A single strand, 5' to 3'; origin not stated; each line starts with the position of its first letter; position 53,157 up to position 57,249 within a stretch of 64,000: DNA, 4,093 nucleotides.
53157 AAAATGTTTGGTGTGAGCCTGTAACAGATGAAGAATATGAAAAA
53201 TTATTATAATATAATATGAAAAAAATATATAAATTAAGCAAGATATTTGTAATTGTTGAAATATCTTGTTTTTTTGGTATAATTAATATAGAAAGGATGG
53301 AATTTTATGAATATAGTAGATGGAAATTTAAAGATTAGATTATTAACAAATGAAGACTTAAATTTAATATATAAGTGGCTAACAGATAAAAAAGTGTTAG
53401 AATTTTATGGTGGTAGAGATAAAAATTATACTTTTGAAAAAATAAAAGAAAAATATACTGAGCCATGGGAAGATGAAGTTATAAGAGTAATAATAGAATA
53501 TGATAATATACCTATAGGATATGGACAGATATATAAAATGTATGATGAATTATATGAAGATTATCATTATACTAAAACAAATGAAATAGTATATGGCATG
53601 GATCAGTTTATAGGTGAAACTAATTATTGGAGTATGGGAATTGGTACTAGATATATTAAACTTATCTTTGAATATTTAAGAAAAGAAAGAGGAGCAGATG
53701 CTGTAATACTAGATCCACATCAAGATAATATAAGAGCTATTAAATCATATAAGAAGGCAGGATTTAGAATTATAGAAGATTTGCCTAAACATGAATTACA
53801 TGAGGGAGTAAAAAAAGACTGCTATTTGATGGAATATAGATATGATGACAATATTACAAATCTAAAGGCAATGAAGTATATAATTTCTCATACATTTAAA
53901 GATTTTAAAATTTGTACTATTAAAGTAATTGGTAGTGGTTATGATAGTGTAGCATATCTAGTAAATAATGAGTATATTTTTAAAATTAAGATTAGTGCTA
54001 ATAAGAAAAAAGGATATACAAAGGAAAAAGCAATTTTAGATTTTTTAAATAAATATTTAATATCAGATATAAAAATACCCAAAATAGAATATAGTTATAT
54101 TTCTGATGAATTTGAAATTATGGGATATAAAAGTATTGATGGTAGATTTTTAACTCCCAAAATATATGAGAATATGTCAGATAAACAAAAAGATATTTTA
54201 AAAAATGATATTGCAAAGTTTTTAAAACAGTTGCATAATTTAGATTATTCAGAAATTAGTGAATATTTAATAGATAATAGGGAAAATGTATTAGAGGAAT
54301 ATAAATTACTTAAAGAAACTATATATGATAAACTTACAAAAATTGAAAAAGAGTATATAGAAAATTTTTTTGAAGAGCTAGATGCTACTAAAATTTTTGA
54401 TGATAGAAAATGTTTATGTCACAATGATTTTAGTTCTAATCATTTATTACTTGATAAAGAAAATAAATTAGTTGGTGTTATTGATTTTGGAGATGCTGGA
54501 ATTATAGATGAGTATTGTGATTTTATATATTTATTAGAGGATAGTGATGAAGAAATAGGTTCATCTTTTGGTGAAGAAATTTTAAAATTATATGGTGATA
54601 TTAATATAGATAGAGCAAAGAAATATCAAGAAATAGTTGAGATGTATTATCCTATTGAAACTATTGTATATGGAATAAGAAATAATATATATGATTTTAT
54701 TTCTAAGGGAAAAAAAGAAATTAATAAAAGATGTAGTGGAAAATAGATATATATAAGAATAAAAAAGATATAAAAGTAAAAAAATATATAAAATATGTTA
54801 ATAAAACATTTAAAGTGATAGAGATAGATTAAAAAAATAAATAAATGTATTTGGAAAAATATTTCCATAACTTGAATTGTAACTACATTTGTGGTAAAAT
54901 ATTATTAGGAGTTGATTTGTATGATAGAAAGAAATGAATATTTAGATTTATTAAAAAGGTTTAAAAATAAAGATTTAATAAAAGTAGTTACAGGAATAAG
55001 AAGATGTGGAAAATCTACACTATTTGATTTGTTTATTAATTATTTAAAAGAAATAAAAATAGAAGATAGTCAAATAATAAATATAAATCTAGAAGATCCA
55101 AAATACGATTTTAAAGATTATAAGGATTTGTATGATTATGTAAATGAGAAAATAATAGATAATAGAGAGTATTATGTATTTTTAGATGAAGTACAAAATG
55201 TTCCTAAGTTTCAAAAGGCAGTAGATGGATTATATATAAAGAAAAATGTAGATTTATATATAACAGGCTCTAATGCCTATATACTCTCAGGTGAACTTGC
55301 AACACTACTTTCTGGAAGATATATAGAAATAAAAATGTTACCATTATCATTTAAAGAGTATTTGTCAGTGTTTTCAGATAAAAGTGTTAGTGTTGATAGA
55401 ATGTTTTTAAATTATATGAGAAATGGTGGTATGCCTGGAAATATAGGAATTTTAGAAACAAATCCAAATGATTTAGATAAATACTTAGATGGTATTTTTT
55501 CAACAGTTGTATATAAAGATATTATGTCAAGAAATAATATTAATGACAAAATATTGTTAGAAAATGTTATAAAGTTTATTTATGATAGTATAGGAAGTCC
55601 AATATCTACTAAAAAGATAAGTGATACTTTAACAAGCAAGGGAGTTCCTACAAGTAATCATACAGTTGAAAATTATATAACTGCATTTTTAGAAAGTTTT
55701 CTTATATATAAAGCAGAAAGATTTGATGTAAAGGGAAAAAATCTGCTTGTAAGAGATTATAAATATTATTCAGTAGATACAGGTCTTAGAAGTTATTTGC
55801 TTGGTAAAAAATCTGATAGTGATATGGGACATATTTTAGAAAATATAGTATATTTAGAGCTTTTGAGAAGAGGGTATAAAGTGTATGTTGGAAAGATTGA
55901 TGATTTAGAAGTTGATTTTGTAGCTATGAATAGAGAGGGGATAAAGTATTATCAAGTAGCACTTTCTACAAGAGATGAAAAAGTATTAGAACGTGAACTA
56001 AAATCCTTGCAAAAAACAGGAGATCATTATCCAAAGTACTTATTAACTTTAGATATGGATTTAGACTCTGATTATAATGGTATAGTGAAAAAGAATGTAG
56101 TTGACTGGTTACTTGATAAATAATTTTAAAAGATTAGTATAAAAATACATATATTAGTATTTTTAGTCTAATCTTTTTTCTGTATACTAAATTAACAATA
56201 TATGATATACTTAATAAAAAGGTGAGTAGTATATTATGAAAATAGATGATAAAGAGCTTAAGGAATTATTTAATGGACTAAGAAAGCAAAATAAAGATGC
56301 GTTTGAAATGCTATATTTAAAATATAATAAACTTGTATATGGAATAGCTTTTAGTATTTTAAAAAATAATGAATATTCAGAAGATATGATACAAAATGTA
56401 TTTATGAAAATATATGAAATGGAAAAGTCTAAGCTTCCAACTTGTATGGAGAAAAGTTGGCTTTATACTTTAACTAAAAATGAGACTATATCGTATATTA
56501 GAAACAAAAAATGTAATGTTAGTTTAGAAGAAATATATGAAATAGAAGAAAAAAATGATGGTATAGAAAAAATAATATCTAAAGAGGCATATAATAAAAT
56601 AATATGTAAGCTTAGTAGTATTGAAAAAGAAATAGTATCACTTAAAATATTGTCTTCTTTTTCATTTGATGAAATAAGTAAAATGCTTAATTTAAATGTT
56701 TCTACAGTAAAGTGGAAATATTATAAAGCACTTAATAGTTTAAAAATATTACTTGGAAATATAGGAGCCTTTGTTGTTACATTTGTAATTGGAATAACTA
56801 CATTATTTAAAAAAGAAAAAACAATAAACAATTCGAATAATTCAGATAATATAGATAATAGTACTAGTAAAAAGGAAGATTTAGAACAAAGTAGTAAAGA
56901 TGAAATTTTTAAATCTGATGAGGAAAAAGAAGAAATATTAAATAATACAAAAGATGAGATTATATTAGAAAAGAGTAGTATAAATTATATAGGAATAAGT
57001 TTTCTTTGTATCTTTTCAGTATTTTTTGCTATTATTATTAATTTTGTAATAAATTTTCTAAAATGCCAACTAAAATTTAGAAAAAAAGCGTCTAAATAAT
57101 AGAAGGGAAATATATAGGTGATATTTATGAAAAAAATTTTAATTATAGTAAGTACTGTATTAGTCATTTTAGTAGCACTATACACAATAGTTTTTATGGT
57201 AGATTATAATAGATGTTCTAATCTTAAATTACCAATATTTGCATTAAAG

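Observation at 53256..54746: Chromosomal-looking, diverged full-length homolog of the bifunctional aminoglycoside resistance enzyme AAC(6')-Ie-APH(2'')-Ia, without mobile-element flanks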

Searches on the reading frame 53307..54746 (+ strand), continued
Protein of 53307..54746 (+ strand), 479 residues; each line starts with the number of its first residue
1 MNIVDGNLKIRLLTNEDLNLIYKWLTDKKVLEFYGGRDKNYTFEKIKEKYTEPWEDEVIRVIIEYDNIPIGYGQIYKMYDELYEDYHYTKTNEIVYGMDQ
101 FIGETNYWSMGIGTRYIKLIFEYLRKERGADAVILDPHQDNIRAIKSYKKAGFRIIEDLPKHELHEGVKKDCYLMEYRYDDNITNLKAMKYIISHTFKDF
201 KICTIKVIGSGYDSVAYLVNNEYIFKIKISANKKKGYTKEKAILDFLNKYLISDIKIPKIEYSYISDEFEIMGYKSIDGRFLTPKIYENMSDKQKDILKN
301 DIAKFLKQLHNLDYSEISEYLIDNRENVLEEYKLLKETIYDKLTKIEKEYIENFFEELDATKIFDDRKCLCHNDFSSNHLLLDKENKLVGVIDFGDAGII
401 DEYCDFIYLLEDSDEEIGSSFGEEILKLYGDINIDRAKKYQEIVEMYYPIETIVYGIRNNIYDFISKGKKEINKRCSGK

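Call 61: search_protein_families(library=ncbifam, proteins=[P0097, L076:9980-10996:+, L089:3608-3997:+, P0002, P0003, P0006], max_evalue=1e-20)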
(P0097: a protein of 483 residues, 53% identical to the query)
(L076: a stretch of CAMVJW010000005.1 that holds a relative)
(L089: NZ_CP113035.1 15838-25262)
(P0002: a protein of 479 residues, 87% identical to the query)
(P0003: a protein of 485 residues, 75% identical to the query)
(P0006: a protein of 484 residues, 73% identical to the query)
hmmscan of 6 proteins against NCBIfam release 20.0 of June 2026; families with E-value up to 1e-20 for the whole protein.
P0097 (483 aa): 15 families
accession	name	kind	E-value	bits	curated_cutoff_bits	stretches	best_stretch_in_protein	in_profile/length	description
NF033693.0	AAC_6p_Ie_fam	exception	1.4e-117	390.1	340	1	2-180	1-179/179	AAC(6')-Ie family aminoglycoside N-acetyltransferase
NF000507.1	AAC_6p_Ie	exception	4.1e-116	386.1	450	1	4-199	3-198/201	aminoglycoside N-acetyltransferase AAC(6')-Ie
NF000016.1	AAC_6p_Im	exception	6.4e-73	244.6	350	1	7-179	5-177/178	aminoglycoside N-acetyltransferase AAC(6')-Im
NF033151.0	AAC_6p_A10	exception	2.1e-67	226.5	400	1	8-179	6-177/178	AAC(6')-I family aminoglycoside 6'-N-acetyltransferase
NF000076.3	APH_2pp_Ie_IVa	exception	6.9e-67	225.9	600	1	195-473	15-296/301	APH(2'')-Ie/IVa family aminoglycoside O-phosphotransferase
NF033692.1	APH_2pp_I_a_f_h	exception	5.8e-50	170.4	475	1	190-472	1-283/290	APH(2'')-Ia/If/Ih family aminoglycoside O-phosphotransferase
NF000498.2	APH_2pp_If_Ih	exception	8.6e-47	160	600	1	190-472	3-285/297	APH(2'')-If/Ih family aminoglycoside O-phosphotransferase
NF000431.1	AAC_6p_Ian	exception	4.3e-45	153.5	400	1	6-179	5-176/190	aminoglycoside N-acetyltransferase AAC(6')-Ian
NF041446.1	APH_2pp_Ii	exception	9.4e-45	153.4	625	1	190-473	3-286/297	aminoglycoside O-phosphotransferase APH(2'')-Ii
NF000015.3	APH_2pp_IIa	exception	3.4e-43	147.8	625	1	198-473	14-290/299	aminoglycoside O-phosphotransferase APH(2'')-IIa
NF000508.1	APH_2pp_Ia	exception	3.7e-39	135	600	1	203-472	2-271/277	aminoglycoside O-phosphotransferase APH(2'')-Ia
NF000132.2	APH_2pp_Ig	exception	2.5e-30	105.9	620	1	203-472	26-296/306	aminoglycoside O-phosphotransferase APH(2'')-Ig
NF000044.2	APH_2pp_IIIa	exception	6.8e-29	101.2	625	1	192-474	11-295/306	aminoglycoside O-phosphotransferase APH(2'')-IIIa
TIGR04431.1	N6_acetyl_AAC6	equivalog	2.1e-21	76.4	260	1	5-155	4-155/184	AacA4 family aminoglycoside N(6')-acetyltransferase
NF012165.0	AAC_6p_set_A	equivalog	5.7e-21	75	280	0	10-155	2-148/177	aminoglycoside 6'-N-acetyltransferase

L076:9980-10996:+ (339 aa): 8 families
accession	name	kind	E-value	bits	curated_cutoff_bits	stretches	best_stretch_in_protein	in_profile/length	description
NF033693.0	AAC_6p_Ie_fam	exception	3.2e-96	320.6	340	1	3-180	2-179/179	AAC(6')-Ie family aminoglycoside N-acetyltransferase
NF000507.1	AAC_6p_Ie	exception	1.3e-93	312.6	450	1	6-198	5-197/201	aminoglycoside N-acetyltransferase AAC(6')-Ie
NF000016.1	AAC_6p_Im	exception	1.3e-73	246.9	350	1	4-179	2-177/178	aminoglycoside N-acetyltransferase AAC(6')-Im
NF033151.0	AAC_6p_A10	exception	3.8e-66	222.4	400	1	15-179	14-177/178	AAC(6')-I family aminoglycoside 6'-N-acetyltransferase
NF000431.1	AAC_6p_Ian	exception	1.4e-47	161.7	400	1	5-179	4-176/190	aminoglycoside N-acetyltransferase AAC(6')-Ian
TIGR04431.1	N6_acetyl_AAC6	equivalog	4.7e-26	91.5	260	1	5-156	4-156/184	AacA4 family aminoglycoside N(6')-acetyltransferase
NF012165.0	AAC_6p_set_A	equivalog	3.3e-25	88.8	280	1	10-158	2-151/177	aminoglycoside 6'-N-acetyltransferase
NF000135.2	AAC_6p_IIc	exception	7.4e-23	81.3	415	1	8-158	7-158/193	aminoglycoside N-acetyltransferase AAC(6')-IIc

L089:3608-3997:+ (130 aa): 0 families

P0002 (479 aa): 15 families
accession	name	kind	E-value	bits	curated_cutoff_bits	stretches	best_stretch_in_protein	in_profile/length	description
NF033692.1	APH_2pp_I_a_f_h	exception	5.5e-139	462.5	475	1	189-477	1-288/290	APH(2'')-Ia/If/Ih family aminoglycoside O-phosphotransferase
NF000498.2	APH_2pp_If_Ih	exception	5.7e-133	442.9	600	1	198-477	11-290/297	APH(2'')-If/Ih family aminoglycoside O-phosphotransferase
NF041446.1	APH_2pp_Ii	exception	4.6e-129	430.1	625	1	193-476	6-289/297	aminoglycoside O-phosphotransferase APH(2'')-Ii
NF000508.1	APH_2pp_Ia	exception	2.4e-126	421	600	1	202-477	1-276/277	aminoglycoside O-phosphotransferase APH(2'')-Ia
NF000507.1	AAC_6p_Ie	exception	1.1e-105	352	450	1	1-200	1-200/201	aminoglycoside N-acetyltransferase AAC(6')-Ie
NF033693.0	AAC_6p_Ie_fam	exception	2e-97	324.5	340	1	1-179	1-179/179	AAC(6')-Ie family aminoglycoside N-acetyltransferase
NF000016.1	AAC_6p_Im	exception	2.2e-67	226.6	350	1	9-178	8-177/178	aminoglycoside N-acetyltransferase AAC(6')-Im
NF033151.0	AAC_6p_A10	exception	1.2e-60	204.6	400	1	16-178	16-177/178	AAC(6')-I family aminoglycoside 6'-N-acetyltransferase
NF000431.1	AAC_6p_Ian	exception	3.1e-43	147.5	400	1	3-178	3-176/190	aminoglycoside N-acetyltransferase AAC(6')-Ian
NF000015.3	APH_2pp_IIa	exception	3.1e-35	121.6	625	1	193-472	11-289/299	aminoglycoside O-phosphotransferase APH(2'')-IIa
NF000076.3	APH_2pp_Ie_IVa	exception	1.8e-34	119.4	600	1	192-473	12-296/301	APH(2'')-Ie/IVa family aminoglycoside O-phosphotransferase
NF000132.2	APH_2pp_Ig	exception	2e-30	106.2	620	1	202-472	25-296/306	aminoglycoside O-phosphotransferase APH(2'')-Ig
NF000044.2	APH_2pp_IIIa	exception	1.6e-22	80.2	625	1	191-469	10-290/306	aminoglycoside O-phosphotransferase APH(2'')-IIIa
TIGR04431.1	N6_acetyl_AAC6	equivalog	2.4e-22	79.5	260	1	5-154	5-155/184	AacA4 family aminoglycoside N(6')-acetyltransferase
NF012165.0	AAC_6p_set_A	equivalog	8.5e-22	77.7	280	1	10-154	3-148/177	aminoglycoside 6'-N-acetyltransferase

P0003 (485 aa): 15 families
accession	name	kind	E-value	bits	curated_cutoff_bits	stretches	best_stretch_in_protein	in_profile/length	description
NF033692.1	APH_2pp_I_a_f_h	exception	1e-142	474.8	475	1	197-485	2-289/290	APH(2'')-Ia/If/Ih family aminoglycoside O-phosphotransferase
NF000498.2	APH_2pp_If_Ih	exception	8e-136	452.3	600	1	206-485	12-291/297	APH(2'')-If/Ih family aminoglycoside O-phosphotransferase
NF041446.1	APH_2pp_Ii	exception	2.4e-134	447.5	625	1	204-484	10-290/297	aminoglycoside O-phosphotransferase APH(2'')-Ii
NF000508.1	APH_2pp_Ia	exception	8.5e-133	442.1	600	1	210-483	2-275/277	aminoglycoside O-phosphotransferase APH(2'')-Ia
NF000507.1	AAC_6p_Ie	exception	7.9e-112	372.1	450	1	8-205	1-198/201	aminoglycoside N-acetyltransferase AAC(6')-Ie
NF033693.0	AAC_6p_Ie_fam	exception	1.1e-105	351.4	340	1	8-186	1-179/179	AAC(6')-Ie family aminoglycoside N-acetyltransferase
NF000016.1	AAC_6p_Im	exception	7.4e-68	228.2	350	1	16-185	8-177/178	aminoglycoside N-acetyltransferase AAC(6')-Im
NF033151.0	AAC_6p_A10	exception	3.2e-63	212.9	400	1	22-185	15-177/178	AAC(6')-I family aminoglycoside 6'-N-acetyltransferase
NF000431.1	AAC_6p_Ian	exception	1.4e-43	148.7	400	1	13-185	6-176/190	aminoglycoside N-acetyltransferase AAC(6')-Ian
NF000076.3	APH_2pp_Ie_IVa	exception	1.8e-35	122.7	600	1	200-480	13-296/301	APH(2'')-Ie/IVa family aminoglycoside O-phosphotransferase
NF000015.3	APH_2pp_IIa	exception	3.3e-31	108.4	625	1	206-479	15-289/299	aminoglycoside O-phosphotransferase APH(2'')-IIa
NF000132.2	APH_2pp_Ig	exception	2.1e-25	89.7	620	1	209-479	25-296/306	aminoglycoside O-phosphotransferase APH(2'')-Ig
TIGR04431.1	N6_acetyl_AAC6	equivalog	1.1e-23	83.8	260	1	12-161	5-155/184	AacA4 family aminoglycoside N(6')-acetyltransferase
NF012165.0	AAC_6p_set_A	equivalog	1.3e-23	83.7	280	1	17-161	3-148/177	aminoglycoside 6'-N-acetyltransferase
NF000044.2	APH_2pp_IIIa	exception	4.4e-21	75.5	625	1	201-475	13-289/306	aminoglycoside O-phosphotransferase APH(2'')-IIIa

P0006 (484 aa): 14 families
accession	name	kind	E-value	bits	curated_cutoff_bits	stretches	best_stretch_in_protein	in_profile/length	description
NF000498.2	APH_2pp_If_Ih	exception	3.7e-184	611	600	1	199-484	12-297/297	APH(2'')-If/Ih family aminoglycoside O-phosphotransferase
NF033692.1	APH_2pp_I_a_f_h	exception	1.5e-182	605.5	475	1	189-479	1-290/290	APH(2'')-Ia/If/Ih family aminoglycoside O-phosphotransferase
NF041446.1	APH_2pp_Ii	exception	2.7e-166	552.4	625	1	189-483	3-296/297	aminoglycoside O-phosphotransferase APH(2'')-Ii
NF000508.1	APH_2pp_Ia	exception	4.6e-155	515.2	600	1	202-477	1-276/277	aminoglycoside O-phosphotransferase APH(2'')-Ia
NF000507.1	AAC_6p_Ie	exception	7.4e-126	417.9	450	1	1-201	1-201/201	aminoglycoside N-acetyltransferase AAC(6')-Ie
NF033693.0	AAC_6p_Ie_fam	exception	9.6e-119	393.9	340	1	1-179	1-179/179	AAC(6')-Ie family aminoglycoside N-acetyltransferase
NF000016.1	AAC_6p_Im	exception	2e-78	262.6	350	1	6-178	5-177/178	aminoglycoside N-acetyltransferase AAC(6')-Im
NF033151.0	AAC_6p_A10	exception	8.4e-71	237.6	400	1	9-178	8-177/178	AAC(6')-I family aminoglycoside 6'-N-acetyltransferase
NF000431.1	AAC_6p_Ian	exception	2.3e-45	154.4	400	1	3-178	3-176/190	aminoglycoside N-acetyltransferase AAC(6')-Ian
NF000076.3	APH_2pp_Ie_IVa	exception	6.3e-39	134.1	600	1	190-472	10-295/301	APH(2'')-Ie/IVa family aminoglycoside O-phosphotransferase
NF000015.3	APH_2pp_IIa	exception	1.8e-29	102.8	625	1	192-472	8-289/299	aminoglycoside O-phosphotransferase APH(2'')-IIa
NF000132.2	APH_2pp_Ig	exception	4.3e-26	91.9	620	1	202-472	25-296/306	aminoglycoside O-phosphotransferase APH(2'')-Ig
TIGR04431.1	N6_acetyl_AAC6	equivalog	9.1e-22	77.6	260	1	4-154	4-155/184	AacA4 family aminoglycoside N(6')-acetyltransferase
NF012165.0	AAC_6p_set_A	equivalog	3.8e-21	75.6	280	1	9-154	2-148/177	aminoglycoside 6'-N-acetyltransferase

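Call 63: find_related_loci(query=window:53307-54743:+, collection=metagenome_contigs, flank=10000)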
Query window:53307-54743:+ (479 aa) in metagenome_contigs; peptide patterns used: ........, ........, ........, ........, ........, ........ (x = any residue, [..] = any of these).
600 stretches matched a pattern (row limit reached: there are more); 196 encode a relative of the query (tblastn E <= 1e-3); the best 80 are kept; 80 distinct loci.
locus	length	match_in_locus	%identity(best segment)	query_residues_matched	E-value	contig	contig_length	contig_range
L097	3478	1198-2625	73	1-476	0e+0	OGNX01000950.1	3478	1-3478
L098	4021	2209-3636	72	1-476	0e+0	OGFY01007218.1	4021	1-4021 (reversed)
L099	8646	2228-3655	72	1-476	0e+0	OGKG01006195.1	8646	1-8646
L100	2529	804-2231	72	1-476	0e+0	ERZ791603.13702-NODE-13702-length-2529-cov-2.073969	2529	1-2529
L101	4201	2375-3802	72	1-476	0e+0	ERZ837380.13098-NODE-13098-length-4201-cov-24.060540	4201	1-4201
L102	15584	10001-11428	72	1-476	0e+0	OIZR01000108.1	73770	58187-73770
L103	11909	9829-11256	72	1-476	0e+0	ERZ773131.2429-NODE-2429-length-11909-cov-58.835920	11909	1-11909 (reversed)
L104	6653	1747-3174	72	1-476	0e+0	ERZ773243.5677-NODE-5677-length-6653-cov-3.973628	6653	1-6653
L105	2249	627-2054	72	1-476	0e+0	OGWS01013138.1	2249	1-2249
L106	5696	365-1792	72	1-476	0e+0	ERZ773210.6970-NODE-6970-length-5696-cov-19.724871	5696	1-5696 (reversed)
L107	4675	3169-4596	72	1-476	0e+0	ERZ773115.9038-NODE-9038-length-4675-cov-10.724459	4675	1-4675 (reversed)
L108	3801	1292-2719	72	1-476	0e+0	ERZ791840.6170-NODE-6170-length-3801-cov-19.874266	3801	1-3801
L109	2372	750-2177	72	1-476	0e+0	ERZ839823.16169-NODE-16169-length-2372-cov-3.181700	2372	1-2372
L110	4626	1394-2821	72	1-476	0e+0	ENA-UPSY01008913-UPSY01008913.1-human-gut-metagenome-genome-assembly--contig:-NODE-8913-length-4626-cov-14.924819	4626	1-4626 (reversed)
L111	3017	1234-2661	72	1-476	0e+0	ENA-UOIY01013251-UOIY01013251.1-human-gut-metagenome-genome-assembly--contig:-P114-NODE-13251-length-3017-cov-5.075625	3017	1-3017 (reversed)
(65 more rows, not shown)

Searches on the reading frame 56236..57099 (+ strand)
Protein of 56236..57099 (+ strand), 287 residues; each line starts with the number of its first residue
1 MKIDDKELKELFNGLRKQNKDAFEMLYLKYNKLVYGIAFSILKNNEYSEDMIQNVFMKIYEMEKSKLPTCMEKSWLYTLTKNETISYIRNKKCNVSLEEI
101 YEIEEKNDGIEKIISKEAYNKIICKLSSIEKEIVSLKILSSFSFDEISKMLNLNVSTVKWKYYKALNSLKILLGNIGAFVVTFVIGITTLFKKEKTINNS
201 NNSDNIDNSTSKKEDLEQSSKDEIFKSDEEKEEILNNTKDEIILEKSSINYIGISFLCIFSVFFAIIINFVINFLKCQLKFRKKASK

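Call 10: search_protein_families(library=pfam, proteins=[window:56236-57096:+], max_evalue=0.001)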
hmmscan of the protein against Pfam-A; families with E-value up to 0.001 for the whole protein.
window:56236-57096:+ (287 aa): 2 families
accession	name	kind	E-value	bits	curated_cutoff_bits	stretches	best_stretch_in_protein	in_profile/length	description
PF04542.20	Sigma70_r2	-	5.2e-09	36.2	24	1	26-92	1-69/71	Sigma-70 region 2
PF08281.18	Sigma70_r4_2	-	5.4e-08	32.8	25.7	1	119-167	4-52/54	Sigma-70, region 4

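Call 24: find_encoding_contigs(protein=window:56236-57099:+, flank=8000, max_places=10)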
Protein window:56236-57099:+ (287 aa): 3 contigs read that carry it; 2 places shown.
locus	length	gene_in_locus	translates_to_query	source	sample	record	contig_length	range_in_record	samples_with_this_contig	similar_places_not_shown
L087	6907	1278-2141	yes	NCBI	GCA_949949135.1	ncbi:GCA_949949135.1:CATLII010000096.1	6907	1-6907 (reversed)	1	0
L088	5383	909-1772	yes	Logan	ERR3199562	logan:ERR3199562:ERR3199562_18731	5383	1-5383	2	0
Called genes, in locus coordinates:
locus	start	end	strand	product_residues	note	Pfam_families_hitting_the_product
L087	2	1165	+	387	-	?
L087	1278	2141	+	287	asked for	PF04542:Sigma70_r2, PF08281:Sigma70_r4_2 (weak)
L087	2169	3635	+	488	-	-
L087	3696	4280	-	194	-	PF00565:SNase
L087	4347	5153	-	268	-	PF01522:Polysacc_deac_1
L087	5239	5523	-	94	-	-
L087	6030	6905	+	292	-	?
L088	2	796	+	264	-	?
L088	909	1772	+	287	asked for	PF04542:Sigma70_r2, PF08281:Sigma70_r4_2 (weak)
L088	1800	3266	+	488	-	-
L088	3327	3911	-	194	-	PF00565:SNase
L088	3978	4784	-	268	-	PF01522:Polysacc_deac_1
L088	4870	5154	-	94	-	-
